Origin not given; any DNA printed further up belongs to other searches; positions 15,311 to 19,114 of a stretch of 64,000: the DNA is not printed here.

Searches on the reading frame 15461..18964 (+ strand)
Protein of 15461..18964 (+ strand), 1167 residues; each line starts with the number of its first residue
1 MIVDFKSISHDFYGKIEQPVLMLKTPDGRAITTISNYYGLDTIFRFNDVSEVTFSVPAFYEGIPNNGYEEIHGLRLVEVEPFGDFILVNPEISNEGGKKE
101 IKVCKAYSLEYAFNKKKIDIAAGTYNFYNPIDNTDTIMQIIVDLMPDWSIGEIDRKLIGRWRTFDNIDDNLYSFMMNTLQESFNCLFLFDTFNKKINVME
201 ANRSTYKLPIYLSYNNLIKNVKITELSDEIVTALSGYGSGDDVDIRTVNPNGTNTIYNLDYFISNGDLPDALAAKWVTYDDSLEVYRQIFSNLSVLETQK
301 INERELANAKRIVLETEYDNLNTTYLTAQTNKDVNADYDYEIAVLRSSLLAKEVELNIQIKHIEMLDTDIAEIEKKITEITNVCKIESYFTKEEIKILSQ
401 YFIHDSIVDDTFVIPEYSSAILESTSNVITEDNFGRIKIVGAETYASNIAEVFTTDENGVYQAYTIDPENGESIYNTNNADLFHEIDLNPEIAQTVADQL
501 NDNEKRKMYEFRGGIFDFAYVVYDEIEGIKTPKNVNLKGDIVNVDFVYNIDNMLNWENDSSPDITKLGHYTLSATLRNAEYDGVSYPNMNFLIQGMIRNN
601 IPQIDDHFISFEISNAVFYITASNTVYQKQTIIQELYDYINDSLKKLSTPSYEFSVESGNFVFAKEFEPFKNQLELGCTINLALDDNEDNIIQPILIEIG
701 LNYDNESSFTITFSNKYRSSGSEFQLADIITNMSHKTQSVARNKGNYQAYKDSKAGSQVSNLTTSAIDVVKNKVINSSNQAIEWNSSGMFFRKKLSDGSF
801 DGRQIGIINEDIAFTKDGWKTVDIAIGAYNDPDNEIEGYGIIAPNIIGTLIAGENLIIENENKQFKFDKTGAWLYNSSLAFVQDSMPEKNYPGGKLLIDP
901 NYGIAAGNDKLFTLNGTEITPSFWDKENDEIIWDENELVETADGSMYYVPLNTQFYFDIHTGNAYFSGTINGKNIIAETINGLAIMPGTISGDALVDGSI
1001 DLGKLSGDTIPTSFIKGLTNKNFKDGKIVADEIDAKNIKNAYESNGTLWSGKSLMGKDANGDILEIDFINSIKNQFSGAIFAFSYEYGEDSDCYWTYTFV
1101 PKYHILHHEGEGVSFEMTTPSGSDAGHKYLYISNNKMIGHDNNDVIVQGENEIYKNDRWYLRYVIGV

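Call 37: search_protein_families(library=phrogs, proteins=[window:15461-18964:+], max_evalue=0.00001)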
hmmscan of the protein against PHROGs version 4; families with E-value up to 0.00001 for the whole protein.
window:15461-18964:+ (1167 aa): 3 families
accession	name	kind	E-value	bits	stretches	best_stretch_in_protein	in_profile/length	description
phrog_6211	-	tail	3.1e-64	218.5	2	11-413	10-428/1168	minor tail protein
phrog_8704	-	tail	4.9e-10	38.4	1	634-874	428-650/1719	tail protein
phrog_7389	-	tail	5e-10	39.6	1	1028-1151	600-720/732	tail fiber protein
